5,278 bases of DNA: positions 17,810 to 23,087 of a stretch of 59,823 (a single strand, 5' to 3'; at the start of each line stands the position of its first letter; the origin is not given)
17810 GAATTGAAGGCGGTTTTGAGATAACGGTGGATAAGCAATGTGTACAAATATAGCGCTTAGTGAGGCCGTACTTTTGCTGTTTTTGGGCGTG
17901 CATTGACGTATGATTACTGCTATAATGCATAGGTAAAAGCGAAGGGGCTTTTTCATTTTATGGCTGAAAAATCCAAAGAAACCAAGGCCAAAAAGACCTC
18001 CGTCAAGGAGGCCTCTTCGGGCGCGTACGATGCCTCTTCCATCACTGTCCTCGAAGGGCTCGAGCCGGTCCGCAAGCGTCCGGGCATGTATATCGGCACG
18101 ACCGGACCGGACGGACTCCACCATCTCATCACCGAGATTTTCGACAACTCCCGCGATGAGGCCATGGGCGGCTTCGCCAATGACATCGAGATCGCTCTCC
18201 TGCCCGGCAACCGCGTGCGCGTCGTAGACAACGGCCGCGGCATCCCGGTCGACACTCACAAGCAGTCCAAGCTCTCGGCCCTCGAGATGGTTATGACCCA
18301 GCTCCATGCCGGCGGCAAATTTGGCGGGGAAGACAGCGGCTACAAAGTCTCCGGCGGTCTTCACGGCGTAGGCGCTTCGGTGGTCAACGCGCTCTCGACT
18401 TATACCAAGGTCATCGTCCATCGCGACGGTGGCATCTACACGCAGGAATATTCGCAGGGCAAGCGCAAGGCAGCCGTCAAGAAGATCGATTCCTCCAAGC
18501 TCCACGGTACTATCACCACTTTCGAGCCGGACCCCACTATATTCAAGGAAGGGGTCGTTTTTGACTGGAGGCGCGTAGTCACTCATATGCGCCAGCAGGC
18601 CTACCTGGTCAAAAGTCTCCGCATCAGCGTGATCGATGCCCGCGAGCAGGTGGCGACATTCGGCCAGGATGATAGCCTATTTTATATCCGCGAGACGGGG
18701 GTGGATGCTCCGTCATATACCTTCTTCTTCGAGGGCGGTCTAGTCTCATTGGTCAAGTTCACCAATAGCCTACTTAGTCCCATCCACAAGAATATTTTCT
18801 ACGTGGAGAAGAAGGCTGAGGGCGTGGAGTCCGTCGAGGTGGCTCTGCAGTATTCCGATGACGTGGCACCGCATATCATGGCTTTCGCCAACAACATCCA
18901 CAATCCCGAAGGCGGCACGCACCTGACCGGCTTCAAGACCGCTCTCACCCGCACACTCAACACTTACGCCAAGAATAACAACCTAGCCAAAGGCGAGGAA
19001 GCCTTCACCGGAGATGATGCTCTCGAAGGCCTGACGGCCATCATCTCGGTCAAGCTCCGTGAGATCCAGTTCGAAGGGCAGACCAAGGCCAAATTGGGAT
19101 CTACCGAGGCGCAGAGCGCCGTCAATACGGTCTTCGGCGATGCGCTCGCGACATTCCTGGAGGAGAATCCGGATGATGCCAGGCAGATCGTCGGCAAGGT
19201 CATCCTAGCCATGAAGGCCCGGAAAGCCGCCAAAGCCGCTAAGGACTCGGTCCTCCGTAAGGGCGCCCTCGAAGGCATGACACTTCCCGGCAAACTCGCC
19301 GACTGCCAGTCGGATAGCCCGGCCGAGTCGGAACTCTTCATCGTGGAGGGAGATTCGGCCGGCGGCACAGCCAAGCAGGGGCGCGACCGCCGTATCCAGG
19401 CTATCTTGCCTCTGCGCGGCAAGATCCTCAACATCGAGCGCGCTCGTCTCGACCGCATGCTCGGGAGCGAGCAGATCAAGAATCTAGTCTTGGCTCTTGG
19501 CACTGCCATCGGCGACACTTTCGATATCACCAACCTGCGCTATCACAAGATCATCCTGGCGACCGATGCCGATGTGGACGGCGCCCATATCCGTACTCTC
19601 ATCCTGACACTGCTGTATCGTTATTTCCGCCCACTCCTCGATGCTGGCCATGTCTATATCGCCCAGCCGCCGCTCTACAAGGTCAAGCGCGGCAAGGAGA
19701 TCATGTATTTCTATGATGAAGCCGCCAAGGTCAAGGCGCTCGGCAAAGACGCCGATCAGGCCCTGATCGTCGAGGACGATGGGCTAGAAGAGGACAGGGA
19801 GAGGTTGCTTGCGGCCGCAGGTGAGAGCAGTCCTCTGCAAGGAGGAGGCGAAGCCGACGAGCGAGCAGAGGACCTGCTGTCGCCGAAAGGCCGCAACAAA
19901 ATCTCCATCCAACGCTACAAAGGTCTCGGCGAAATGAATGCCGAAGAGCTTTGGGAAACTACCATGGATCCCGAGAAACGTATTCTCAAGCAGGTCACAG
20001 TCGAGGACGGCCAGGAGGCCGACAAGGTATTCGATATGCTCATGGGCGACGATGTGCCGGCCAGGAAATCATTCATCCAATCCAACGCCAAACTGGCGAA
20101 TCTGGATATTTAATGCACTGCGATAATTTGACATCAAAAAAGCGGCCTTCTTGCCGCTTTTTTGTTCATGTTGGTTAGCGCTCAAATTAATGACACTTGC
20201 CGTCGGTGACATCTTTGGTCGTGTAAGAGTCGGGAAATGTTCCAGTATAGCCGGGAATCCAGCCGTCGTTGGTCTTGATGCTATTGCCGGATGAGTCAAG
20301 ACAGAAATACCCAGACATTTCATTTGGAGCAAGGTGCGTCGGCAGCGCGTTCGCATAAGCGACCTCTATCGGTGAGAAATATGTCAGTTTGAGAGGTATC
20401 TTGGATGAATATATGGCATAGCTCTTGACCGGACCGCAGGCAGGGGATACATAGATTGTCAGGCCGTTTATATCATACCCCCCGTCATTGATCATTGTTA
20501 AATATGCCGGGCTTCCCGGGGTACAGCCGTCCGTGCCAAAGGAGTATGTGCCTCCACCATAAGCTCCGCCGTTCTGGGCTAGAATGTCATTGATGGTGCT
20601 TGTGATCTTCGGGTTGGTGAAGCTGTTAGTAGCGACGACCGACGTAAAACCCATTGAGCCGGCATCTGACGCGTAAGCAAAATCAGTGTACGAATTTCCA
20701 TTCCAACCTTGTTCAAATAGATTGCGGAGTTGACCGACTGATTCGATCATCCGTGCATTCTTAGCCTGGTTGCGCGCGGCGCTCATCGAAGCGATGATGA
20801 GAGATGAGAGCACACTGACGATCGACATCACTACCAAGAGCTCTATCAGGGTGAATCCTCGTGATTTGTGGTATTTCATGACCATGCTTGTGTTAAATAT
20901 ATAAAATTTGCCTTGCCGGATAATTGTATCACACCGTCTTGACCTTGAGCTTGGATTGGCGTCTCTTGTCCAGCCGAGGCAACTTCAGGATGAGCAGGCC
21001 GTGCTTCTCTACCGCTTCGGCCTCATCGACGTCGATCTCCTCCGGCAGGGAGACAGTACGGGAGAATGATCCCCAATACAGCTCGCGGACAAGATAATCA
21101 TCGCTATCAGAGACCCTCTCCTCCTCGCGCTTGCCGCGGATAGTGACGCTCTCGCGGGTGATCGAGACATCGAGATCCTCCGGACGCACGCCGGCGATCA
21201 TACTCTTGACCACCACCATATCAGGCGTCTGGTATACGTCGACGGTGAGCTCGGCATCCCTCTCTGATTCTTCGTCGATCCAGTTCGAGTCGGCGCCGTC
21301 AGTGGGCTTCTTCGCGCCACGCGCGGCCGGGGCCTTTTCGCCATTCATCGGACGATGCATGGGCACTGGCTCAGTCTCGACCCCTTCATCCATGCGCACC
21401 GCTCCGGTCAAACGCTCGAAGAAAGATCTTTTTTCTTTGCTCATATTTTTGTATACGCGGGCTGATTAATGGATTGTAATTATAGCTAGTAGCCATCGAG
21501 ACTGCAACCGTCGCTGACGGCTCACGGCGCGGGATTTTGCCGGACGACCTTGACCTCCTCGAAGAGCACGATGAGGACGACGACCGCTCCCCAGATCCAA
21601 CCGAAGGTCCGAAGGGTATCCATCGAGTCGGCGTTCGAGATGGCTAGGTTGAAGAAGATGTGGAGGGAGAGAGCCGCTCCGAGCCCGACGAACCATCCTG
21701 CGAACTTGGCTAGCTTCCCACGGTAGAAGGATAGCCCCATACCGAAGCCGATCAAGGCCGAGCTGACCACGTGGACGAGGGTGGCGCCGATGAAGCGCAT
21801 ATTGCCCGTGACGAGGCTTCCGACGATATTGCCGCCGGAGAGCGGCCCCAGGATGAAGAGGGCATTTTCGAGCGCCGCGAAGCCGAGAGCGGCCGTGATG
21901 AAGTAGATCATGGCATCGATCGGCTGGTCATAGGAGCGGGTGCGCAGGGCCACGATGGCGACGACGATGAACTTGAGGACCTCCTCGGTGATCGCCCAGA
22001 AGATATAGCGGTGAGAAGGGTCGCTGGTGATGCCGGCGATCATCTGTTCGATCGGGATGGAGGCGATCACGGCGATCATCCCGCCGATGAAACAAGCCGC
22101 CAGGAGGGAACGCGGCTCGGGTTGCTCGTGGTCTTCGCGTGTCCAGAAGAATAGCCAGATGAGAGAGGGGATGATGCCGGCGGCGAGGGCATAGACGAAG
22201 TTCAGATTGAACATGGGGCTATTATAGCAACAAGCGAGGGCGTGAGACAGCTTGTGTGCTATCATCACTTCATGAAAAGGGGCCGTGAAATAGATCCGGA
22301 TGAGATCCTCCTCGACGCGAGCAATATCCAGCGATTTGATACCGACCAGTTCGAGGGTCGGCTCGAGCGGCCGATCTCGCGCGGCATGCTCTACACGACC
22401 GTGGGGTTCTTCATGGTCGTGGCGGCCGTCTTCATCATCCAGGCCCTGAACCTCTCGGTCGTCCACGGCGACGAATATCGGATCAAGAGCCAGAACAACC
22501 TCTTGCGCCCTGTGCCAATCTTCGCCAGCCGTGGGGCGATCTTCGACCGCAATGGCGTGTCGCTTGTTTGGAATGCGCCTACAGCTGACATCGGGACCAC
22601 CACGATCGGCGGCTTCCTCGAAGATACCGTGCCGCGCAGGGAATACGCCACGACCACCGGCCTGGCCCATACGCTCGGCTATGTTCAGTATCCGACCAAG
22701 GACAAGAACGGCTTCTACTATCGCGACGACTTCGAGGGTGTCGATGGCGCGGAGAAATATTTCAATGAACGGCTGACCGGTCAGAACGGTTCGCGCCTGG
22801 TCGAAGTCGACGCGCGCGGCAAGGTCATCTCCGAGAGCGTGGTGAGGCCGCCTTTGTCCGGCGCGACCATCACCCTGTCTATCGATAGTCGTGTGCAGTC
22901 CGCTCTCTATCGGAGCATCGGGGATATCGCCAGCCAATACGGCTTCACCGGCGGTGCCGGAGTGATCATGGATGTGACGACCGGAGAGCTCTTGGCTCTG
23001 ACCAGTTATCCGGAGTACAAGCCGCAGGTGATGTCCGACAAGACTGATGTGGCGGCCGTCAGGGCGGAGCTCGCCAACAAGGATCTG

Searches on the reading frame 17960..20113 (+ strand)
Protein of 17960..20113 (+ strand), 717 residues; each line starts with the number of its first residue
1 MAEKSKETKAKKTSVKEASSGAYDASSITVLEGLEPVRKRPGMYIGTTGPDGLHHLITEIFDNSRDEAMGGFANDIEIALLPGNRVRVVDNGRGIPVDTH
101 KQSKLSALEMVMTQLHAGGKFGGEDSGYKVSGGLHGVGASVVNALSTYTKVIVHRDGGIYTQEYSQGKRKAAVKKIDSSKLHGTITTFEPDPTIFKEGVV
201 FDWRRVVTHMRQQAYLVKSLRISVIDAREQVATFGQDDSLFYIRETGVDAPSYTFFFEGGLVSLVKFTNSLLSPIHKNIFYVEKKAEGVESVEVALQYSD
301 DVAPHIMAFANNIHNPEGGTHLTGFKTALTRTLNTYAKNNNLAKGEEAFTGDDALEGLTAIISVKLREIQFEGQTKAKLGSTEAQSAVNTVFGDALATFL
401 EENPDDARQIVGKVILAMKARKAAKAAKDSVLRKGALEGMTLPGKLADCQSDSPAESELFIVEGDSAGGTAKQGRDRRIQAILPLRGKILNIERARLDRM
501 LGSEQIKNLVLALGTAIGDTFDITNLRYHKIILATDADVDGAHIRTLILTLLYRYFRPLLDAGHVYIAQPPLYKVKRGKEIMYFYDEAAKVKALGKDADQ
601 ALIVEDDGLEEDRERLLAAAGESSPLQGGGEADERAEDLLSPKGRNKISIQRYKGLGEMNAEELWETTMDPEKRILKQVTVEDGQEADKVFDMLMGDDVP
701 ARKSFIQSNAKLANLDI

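Call 11: search_protein_families(library=pfam, proteins=[window:17960-20113:+], max_evalue=0.01)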
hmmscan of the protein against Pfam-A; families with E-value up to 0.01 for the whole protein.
window:17960-20113:+ (717 aa): 4 families
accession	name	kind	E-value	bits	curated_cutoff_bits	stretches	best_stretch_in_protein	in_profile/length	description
PF00204.31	DNA_gyraseB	-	8.8e-53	178.8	27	1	260-429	1-172/173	DNA gyrase B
PF00986.26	DNA_gyraseB_C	-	1.5e-30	105.5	29.8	1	646-707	2-63/63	DNA gyrase B subunit, carboxyl terminus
PF01751.28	Toprim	-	5.2e-19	68.7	23.1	1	458-569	1-95/96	Toprim domain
PF02518.31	HATPase_c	-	8.5e-12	45.9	26.4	1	50-167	3-94/111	Histidine kinase-, DNA gyrase B-, and HSP90-like ATPase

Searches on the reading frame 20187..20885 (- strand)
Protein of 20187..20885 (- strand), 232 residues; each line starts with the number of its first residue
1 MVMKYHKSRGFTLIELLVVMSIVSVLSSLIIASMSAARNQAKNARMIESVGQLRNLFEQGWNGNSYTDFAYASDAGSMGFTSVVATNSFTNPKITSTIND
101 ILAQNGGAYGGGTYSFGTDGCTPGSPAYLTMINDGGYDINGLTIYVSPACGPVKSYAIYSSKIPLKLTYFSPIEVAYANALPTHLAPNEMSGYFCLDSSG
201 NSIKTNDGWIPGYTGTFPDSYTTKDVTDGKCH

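Call 11: search_protein_families(library=pfam, proteins=[window:20187-20885:-], max_evalue=0.01)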
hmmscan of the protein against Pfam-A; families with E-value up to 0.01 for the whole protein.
window:20187-20885:- (232 aa): 1 family
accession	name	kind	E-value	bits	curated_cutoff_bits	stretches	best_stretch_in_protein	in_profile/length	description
PF07963.17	N_methyl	-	5.2e-09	35.7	21.2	1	6-30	2-26/27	Prokaryotic N-terminal methylation motif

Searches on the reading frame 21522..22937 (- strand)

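Call 11: search_protein_families(library=pfam, proteins=[window:21522-22937:-], max_evalue=0.01)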
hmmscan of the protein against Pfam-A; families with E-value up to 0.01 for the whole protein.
window:21522-22937:- (471 aa): 1 family
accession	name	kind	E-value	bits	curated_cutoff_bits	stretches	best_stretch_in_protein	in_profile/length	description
PF13367.11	PrsW-protease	-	2.1e-25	89.9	23.5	1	274-455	1-194/196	PrsW family intramembrane metalloprotease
